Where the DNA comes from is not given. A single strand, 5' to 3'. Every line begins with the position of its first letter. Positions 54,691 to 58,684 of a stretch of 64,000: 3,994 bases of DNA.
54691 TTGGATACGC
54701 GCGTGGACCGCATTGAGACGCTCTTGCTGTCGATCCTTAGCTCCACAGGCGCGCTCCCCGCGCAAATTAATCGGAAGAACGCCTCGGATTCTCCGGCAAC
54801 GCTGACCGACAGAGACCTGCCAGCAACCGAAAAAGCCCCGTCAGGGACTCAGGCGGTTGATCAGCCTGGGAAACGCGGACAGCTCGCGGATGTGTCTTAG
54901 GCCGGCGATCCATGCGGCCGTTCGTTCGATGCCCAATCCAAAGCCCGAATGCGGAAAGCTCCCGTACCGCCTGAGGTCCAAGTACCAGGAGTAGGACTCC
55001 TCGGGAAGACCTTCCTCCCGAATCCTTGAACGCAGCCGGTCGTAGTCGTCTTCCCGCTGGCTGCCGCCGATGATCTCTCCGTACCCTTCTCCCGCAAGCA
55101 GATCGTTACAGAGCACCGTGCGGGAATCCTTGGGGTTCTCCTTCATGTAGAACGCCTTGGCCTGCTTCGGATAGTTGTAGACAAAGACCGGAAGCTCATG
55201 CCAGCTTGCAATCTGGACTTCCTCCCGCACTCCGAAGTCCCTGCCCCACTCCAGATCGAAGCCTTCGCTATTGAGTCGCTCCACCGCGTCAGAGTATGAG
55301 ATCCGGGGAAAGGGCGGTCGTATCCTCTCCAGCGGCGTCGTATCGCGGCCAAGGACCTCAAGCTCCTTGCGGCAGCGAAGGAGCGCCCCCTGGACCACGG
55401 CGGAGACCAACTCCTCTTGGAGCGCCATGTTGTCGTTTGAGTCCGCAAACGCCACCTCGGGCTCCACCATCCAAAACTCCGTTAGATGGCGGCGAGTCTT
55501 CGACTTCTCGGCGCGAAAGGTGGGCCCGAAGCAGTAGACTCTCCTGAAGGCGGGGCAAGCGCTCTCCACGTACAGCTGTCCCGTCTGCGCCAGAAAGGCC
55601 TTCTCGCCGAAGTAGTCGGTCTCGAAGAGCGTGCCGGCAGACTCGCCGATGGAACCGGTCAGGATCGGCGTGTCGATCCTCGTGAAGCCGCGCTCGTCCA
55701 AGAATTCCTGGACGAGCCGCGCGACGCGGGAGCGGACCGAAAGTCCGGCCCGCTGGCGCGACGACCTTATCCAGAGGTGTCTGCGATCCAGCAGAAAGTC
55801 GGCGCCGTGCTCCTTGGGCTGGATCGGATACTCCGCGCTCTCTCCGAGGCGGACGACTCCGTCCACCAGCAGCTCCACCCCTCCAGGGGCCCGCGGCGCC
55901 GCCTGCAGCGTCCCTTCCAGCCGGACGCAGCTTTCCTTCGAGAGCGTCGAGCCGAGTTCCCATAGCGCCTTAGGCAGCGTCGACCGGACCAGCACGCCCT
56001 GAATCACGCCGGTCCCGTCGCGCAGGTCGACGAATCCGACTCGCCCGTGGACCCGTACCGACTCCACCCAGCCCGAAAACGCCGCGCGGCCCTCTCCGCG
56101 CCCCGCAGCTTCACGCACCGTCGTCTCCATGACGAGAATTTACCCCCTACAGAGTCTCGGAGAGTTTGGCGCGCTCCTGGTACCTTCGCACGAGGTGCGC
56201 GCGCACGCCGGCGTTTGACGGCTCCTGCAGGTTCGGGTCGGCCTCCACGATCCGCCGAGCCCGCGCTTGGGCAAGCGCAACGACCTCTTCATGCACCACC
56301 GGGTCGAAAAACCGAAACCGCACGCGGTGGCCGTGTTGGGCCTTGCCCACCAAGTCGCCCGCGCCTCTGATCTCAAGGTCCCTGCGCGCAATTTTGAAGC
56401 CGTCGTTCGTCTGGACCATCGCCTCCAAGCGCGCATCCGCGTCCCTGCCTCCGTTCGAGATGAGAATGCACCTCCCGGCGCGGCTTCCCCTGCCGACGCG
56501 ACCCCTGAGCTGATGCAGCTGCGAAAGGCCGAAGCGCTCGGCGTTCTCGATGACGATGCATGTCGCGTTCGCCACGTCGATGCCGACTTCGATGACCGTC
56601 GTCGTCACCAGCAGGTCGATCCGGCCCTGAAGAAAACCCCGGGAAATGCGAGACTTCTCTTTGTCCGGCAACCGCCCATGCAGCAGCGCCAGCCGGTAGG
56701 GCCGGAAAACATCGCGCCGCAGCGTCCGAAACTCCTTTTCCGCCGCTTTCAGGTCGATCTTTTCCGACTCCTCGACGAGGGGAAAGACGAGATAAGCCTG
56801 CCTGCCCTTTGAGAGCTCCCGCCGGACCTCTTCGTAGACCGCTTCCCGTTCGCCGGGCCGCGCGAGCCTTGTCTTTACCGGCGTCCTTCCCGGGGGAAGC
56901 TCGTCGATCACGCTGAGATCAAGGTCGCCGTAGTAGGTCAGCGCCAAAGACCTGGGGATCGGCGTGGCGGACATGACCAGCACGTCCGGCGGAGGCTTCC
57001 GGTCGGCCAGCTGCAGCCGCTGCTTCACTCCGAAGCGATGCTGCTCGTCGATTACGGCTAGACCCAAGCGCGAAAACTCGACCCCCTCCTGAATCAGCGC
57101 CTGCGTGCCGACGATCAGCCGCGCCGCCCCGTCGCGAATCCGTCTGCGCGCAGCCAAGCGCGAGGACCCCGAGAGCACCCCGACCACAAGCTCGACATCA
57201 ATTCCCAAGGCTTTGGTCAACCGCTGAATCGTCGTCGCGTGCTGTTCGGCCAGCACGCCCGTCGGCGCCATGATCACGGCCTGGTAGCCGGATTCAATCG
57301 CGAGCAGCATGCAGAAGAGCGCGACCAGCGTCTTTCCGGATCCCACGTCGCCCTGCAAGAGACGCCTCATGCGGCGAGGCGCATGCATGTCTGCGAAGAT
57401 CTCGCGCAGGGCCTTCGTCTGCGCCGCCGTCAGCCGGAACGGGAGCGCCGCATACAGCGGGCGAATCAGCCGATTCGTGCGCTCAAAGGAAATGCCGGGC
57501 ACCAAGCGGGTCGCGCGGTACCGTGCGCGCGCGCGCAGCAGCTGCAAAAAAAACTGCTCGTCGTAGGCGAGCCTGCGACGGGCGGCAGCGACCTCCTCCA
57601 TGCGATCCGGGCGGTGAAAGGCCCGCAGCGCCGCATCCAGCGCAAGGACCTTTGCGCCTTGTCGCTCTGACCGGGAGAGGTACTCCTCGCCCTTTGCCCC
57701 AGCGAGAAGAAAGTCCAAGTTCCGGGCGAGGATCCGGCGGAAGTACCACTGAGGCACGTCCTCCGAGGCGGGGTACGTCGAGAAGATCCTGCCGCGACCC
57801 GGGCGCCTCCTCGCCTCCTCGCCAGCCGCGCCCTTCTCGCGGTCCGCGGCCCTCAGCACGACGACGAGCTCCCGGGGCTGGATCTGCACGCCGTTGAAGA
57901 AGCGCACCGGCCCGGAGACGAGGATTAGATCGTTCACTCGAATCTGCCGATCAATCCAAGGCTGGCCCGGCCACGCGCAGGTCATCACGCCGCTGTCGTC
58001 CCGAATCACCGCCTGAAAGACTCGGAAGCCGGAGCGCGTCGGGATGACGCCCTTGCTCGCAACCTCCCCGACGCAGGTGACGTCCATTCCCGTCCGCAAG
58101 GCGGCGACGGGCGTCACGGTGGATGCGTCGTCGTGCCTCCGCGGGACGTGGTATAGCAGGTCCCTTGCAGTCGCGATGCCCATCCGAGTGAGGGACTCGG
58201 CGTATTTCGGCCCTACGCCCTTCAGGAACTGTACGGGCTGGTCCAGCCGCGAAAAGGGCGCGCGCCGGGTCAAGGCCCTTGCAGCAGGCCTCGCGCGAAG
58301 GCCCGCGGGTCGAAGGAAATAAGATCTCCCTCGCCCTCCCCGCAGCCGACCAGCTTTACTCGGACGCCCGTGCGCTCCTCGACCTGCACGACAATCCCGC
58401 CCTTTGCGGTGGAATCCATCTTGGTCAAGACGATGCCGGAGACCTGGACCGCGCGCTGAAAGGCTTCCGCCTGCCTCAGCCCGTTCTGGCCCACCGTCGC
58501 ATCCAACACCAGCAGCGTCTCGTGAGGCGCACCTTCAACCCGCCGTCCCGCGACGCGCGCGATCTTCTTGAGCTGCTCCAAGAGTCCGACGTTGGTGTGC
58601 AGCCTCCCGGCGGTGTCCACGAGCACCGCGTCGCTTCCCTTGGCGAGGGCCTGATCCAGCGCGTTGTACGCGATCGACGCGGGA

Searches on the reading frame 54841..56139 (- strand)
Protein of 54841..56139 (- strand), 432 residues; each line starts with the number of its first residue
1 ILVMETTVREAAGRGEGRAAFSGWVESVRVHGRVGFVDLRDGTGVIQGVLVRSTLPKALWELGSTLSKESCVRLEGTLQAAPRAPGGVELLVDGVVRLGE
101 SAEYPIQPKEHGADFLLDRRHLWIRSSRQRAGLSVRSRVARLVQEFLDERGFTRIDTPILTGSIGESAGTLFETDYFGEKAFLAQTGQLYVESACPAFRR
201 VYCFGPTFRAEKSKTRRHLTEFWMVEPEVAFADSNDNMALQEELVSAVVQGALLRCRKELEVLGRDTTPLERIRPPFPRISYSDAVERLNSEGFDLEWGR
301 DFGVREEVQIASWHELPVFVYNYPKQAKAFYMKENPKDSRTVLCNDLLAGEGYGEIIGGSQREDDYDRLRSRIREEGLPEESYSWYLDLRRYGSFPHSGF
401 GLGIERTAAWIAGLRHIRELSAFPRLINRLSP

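Call 29: search_protein_families(library=ncbifam, proteins=[window:54841-56139:-], max_evalue=0.00001)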
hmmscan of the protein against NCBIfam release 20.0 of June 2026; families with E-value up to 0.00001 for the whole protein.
window:54841-56139:- (432 aa): 17 families
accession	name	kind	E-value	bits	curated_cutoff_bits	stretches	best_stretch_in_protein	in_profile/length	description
NF003037.0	PRK03932.1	equivalog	6.6e-151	503.3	414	1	18-431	18-450/451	asparagine--tRNA ligase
TIGR00457.1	asnS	equivalog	7.6e-128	427.1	342.6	1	11-431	11-454/455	asparagine--tRNA ligase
NF003483.0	PRK05159.1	equivalog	2.6e-98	329.7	353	1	17-432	18-438/438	aspartate--tRNA(Asn) ligase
TIGR00458.1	aspS_nondisc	equivalog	1.4e-80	271.4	368.4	1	19-432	15-428/428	aspartate--tRNA(Asn) ligase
NF005052.0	PRK06462.1-1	equivalog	1.4e-59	201.9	368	1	120-426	36-346/353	asparagine synthetase A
NF005054.0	PRK06462.1-4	equivalog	7.7e-42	143.5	309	1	126-426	18-311/318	asparagine synthetase A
NF001750.0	PRK00476.1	equivalog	6.9e-38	130.3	443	1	20-301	22-298/590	aspartate--tRNA ligase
TIGR00459.1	aspS_bact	equivalog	4.1e-34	117.9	373.85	2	21-298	21-290/586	aspartate--tRNA ligase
NF009460.0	PRK12820.1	equivalog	4.6e-29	101.1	1379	1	18-299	37-324/723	bifunctional aspartyl-tRNA synthetase/aspartyl/glutamyl-tRNA amidotransferase subunit C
NF001756.1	PRK00484.1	subfamily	7.4e-27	94.1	468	1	17-291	52-323/488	lysine--tRNA ligase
TIGR00499.1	lysS_bact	equivalog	5.5e-21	74.8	427.6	1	19-289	56-324/496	lysine--tRNA ligase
NF005053.0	PRK06462.1-3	equivalog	5.4e-18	65.5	322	1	177-421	15-262/274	asparagine synthetase A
NF002821.0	PRK02983.1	equivalog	7e-17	60.7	742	1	14-252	657-899/1102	bifunctional lysylphosphatidylglycerol synthetase/lysine--tRNA ligase LysX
NF009101.0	PRK12445.1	subfamily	4.3e-14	51.9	1026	1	22-253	71-306/505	lysine--tRNA ligase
NF005055.0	PRK06462.1-5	equivalog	2.4e-13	49.9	389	1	310-427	223-335/341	asparagine synthetase A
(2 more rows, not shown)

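Call 36: find_encoding_contigs(protein=window:54841-56130:-, flank=2000, max_places=3)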
Protein window:54841-56130:- (429 aa): no gene with exactly this product is on record in the collection.

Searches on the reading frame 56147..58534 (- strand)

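Call 29: search_protein_families(library=ncbifam, proteins=[window:56147-58534:-], max_evalue=0.00001)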
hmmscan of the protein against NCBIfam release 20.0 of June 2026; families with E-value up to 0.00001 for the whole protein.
window:56147-58534:- (795 aa): 29 families (the best 25 are shown)
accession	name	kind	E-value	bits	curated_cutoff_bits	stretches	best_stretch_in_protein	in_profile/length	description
NF008168.0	PRK10917.2-2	equivalog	1.9e-244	813.6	718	1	89-793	101-793/795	ATP-dependent DNA helicase RecG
NF008165.0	PRK10917.1-3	equivalog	1.3e-222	741.1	711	1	96-792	5-689/692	ATP-dependent DNA helicase RecG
NF008170.0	PRK10917.2-4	equivalog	8.6e-192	639.2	975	1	94-787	126-818/826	ATP-dependent DNA helicase RecG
TIGR00643.1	recG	equivalog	1.5e-190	635.1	659.4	1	119-758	2-628/629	ATP-dependent DNA helicase RecG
NF008164.0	PRK10917.1-2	equivalog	4e-179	597.2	785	1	97-783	11-691/704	ATP-dependent DNA helicase RecG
NF008163.0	PRK10917.1-1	equivalog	6.9e-171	570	796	1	98-769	8-674/692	ATP-dependent DNA helicase RecG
NF008166.0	PRK10917.1-4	equivalog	2.6e-167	558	864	1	110-770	22-688/705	ATP-dependent DNA helicase RecG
NF008167.0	PRK10917.2-1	equivalog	1.6e-160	535.7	995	1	106-775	11-726/744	ATP-dependent DNA helicase RecG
TIGR00580.2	mfd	equivalog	1.2e-106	358.1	800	1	343-761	409-826/907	transcription-repair coupling factor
NF008169.0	PRK10917.2-3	equivalog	9.8e-88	295.2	555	1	357-759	219-603/610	ATP-dependent DNA helicase RecG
NF007966.0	PRK10689.1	equivalog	9.8e-74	248.7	1329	1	346-758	579-990/1148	transcription-repair coupling factor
NF004066.1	PRK05580.1-3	equivalog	2.9e-16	58.9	813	1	364-506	249-384/788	primosomal protein N'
NF004065.0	PRK05580.1-1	equivalog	1.2e-14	53.5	858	1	367-506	197-329/731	primosomal protein N'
NF004067.0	PRK05580.1-4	equivalog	1.5e-13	50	763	1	357-506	194-335/737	primosomal protein N'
TIGR00595.1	priA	equivalog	1.6e-13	50.1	230.35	1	392-506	1-110/509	replication restart helicase PriA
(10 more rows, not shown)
